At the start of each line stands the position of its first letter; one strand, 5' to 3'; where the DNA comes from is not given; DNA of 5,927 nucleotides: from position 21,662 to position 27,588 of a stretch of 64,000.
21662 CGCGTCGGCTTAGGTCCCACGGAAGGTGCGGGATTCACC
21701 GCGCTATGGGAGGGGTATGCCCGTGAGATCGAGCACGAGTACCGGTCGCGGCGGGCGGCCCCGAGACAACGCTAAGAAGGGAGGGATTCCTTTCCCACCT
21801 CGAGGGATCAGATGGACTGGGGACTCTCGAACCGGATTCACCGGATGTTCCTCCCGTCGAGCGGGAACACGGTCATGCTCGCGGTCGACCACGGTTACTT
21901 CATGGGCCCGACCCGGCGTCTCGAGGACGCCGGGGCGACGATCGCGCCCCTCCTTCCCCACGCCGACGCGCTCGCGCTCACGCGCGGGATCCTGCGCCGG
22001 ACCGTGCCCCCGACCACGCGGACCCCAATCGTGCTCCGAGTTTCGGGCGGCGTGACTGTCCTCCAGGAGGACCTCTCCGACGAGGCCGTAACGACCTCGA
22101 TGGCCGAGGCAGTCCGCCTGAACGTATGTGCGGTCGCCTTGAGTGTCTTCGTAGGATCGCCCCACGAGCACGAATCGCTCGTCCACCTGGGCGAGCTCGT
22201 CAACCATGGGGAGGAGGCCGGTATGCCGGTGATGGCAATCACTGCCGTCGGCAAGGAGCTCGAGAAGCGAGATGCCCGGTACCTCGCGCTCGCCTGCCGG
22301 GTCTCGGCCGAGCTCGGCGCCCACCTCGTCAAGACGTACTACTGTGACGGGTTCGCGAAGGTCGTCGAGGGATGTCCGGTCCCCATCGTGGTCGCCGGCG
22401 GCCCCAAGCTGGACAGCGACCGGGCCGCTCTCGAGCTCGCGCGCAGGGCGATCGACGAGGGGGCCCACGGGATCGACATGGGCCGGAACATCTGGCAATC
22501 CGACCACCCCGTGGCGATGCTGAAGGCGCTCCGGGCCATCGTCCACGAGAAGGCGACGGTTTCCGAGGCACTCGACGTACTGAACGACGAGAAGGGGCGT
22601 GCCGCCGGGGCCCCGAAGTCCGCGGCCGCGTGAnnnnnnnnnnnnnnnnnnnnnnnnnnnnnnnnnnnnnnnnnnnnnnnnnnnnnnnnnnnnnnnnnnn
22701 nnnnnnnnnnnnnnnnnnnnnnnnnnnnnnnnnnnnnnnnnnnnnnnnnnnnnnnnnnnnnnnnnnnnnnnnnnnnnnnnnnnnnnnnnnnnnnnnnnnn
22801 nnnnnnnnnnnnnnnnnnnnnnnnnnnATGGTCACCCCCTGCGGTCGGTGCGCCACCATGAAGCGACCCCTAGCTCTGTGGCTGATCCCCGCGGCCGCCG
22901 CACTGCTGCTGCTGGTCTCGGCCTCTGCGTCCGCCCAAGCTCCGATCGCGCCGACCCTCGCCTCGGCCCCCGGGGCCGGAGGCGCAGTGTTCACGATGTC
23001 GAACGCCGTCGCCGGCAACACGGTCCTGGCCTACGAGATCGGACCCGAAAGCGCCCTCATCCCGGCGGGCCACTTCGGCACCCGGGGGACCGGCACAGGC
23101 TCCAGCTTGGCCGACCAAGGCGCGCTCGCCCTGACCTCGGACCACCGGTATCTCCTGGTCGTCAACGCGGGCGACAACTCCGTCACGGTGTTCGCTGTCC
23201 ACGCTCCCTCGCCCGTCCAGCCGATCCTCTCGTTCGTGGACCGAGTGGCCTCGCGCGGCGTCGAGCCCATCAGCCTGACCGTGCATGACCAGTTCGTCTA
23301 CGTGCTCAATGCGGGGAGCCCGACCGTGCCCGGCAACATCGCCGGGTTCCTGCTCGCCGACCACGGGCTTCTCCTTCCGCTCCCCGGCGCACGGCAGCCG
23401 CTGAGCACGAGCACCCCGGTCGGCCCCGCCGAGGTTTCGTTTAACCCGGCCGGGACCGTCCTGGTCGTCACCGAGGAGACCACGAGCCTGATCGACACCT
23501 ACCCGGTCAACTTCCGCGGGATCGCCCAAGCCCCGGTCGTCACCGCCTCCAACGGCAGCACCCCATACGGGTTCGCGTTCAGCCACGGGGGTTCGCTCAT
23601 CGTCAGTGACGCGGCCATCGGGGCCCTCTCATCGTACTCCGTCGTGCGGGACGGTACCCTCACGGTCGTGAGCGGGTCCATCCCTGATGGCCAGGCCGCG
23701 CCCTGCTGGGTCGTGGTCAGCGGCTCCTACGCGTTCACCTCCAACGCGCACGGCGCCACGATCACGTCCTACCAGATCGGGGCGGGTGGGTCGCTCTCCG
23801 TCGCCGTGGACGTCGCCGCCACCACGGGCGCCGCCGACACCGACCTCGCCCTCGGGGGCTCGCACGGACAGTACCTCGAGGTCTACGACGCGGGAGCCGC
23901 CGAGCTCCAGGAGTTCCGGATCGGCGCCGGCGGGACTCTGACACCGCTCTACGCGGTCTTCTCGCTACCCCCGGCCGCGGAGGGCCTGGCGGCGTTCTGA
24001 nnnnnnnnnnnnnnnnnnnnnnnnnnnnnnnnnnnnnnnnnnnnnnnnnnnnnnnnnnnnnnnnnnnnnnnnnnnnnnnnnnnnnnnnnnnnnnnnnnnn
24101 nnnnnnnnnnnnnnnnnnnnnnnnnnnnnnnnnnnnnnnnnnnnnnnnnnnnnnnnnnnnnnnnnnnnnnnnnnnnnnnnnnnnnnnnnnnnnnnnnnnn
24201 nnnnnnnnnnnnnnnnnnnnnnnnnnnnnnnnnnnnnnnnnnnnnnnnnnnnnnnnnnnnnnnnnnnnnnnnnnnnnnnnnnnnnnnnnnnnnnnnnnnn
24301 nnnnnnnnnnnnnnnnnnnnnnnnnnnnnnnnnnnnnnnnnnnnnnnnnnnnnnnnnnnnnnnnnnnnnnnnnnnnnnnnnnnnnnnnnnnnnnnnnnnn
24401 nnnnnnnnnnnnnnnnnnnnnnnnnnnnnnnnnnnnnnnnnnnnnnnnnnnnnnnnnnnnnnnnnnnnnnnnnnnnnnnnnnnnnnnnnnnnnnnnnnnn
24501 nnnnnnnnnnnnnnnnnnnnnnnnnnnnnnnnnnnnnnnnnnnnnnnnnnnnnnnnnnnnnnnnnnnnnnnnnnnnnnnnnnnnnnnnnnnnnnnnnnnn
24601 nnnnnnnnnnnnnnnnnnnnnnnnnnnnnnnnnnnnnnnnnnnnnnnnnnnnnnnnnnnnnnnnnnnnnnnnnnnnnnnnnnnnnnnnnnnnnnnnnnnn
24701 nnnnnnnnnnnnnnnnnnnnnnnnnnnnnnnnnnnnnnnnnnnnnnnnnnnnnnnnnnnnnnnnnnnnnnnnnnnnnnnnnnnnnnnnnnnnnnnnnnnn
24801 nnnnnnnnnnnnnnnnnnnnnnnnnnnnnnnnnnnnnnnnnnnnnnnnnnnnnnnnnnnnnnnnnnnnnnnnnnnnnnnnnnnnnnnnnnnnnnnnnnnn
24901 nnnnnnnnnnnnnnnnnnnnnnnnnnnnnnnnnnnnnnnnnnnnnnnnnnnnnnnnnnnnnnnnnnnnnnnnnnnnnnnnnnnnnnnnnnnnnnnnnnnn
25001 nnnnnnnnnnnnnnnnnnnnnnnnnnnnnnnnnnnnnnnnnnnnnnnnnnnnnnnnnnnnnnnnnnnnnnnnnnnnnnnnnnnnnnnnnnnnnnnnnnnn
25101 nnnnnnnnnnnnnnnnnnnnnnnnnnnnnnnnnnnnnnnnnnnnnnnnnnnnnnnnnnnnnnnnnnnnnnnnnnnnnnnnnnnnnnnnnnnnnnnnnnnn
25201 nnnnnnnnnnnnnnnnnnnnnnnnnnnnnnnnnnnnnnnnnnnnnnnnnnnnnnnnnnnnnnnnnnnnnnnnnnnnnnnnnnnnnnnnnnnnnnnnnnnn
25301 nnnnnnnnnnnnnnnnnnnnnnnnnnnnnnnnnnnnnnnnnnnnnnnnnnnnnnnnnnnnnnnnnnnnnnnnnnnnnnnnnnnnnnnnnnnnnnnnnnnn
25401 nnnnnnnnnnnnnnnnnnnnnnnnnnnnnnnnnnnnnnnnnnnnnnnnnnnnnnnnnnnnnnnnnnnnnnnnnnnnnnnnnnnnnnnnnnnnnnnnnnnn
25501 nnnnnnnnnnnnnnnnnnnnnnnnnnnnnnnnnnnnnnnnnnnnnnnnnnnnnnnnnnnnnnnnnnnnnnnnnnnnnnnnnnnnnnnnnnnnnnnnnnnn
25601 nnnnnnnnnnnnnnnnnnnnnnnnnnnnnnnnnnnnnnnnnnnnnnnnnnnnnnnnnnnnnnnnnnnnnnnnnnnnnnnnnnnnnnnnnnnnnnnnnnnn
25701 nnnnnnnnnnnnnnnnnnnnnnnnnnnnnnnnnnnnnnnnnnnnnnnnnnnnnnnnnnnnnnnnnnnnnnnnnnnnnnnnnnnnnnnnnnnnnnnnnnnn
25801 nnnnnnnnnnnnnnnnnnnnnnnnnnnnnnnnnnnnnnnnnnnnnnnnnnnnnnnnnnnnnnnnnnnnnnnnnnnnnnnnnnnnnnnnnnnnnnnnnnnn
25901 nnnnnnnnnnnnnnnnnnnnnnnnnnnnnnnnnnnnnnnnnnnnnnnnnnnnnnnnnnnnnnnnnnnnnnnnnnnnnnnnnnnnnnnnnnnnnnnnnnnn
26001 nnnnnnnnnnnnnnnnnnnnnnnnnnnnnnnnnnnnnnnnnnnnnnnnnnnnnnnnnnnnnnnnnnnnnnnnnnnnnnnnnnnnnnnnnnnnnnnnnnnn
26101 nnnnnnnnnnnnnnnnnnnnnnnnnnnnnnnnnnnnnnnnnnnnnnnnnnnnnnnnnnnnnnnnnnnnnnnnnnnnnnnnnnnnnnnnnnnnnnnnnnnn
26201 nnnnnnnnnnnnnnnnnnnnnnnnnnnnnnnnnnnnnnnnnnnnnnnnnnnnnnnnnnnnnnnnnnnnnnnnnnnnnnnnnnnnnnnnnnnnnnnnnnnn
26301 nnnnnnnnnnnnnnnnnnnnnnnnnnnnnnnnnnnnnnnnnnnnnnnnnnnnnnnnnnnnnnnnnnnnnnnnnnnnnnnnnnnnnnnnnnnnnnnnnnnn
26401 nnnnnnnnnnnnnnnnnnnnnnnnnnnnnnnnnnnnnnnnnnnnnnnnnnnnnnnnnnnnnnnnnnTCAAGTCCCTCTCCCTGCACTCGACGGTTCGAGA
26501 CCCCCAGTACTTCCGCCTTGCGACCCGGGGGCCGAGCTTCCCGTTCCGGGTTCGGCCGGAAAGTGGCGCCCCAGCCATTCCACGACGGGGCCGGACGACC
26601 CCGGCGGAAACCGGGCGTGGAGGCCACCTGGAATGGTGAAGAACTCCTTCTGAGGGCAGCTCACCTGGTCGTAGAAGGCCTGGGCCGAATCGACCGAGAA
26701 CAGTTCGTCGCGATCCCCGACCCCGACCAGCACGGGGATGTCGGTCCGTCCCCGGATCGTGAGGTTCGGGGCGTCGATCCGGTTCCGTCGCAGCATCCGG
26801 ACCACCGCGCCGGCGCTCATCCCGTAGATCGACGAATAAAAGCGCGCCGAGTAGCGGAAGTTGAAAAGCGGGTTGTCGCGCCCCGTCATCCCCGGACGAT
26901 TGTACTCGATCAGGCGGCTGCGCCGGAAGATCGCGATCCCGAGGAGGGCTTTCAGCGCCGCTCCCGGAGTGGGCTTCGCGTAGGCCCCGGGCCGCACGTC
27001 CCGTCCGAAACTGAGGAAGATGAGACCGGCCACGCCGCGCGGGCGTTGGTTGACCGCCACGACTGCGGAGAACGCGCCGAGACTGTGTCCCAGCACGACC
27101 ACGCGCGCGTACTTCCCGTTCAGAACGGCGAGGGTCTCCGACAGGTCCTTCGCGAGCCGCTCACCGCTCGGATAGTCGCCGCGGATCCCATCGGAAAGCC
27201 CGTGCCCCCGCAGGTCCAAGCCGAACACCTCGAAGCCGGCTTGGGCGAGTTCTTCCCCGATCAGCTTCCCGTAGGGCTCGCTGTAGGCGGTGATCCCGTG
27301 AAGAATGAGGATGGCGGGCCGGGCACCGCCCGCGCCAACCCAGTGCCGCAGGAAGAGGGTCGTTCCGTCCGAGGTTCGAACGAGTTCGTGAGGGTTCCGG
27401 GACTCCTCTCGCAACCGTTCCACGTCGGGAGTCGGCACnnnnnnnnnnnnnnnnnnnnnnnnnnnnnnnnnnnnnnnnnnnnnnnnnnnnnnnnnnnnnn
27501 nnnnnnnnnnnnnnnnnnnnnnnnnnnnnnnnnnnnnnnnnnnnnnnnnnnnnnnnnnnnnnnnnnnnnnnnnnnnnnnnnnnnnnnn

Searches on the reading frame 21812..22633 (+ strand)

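Call 42: search_protein_families(library=pfam, proteins=[window:21812-22633:+], max_evalue=0.0001)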
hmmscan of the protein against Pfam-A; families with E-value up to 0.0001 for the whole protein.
window:21812-22633:+ (273 aa): 1 family
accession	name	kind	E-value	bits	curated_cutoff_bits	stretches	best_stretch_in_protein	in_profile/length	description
PF01791.15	DeoC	-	4.6e-24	85.8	23.8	1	20-230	1-229/229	DeoC/LacD family aldolase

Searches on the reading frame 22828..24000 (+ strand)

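Call 42: search_protein_families(library=pfam, proteins=[window:22828-24000:+], max_evalue=0.0001)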
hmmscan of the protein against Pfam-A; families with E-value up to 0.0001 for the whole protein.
window:22828-24000:+ (390 aa): 1 family
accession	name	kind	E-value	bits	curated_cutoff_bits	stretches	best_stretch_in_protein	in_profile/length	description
PF10282.15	Lactonase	-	6.1e-13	49.1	21.7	0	95-166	244-314/344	Lactonase, 7-bladed beta-propeller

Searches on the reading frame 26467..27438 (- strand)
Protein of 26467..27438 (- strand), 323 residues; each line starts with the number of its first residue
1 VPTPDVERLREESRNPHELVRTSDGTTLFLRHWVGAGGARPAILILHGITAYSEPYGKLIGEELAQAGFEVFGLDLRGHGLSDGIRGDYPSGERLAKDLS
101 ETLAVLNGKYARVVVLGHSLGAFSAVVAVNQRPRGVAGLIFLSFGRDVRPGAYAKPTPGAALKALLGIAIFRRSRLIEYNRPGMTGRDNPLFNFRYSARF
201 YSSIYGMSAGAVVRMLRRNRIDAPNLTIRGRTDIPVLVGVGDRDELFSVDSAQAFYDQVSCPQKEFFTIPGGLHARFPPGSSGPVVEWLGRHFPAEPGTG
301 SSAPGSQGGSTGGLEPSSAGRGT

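Call 42: search_protein_families(library=pfam, proteins=[window:26467-27438:-], max_evalue=0.0001)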
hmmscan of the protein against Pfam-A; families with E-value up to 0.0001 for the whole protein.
window:26467-27438:- (323 aa): 3 families
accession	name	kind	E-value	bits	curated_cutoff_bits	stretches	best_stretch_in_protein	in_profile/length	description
PF12146.15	Hydrolase_4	-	1.8e-31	109.7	27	1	39-275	3-233/239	Serine aminopeptidase, S33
PF00561.26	Abhydrolase_1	-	6.5e-19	69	25.8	1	41-275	1-239/245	alpha/beta hydrolase fold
PF12697.13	Abhydrolase_6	-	2.6e-12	48.3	26.3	1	43-274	1-204/217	Alpha/beta hydrolase family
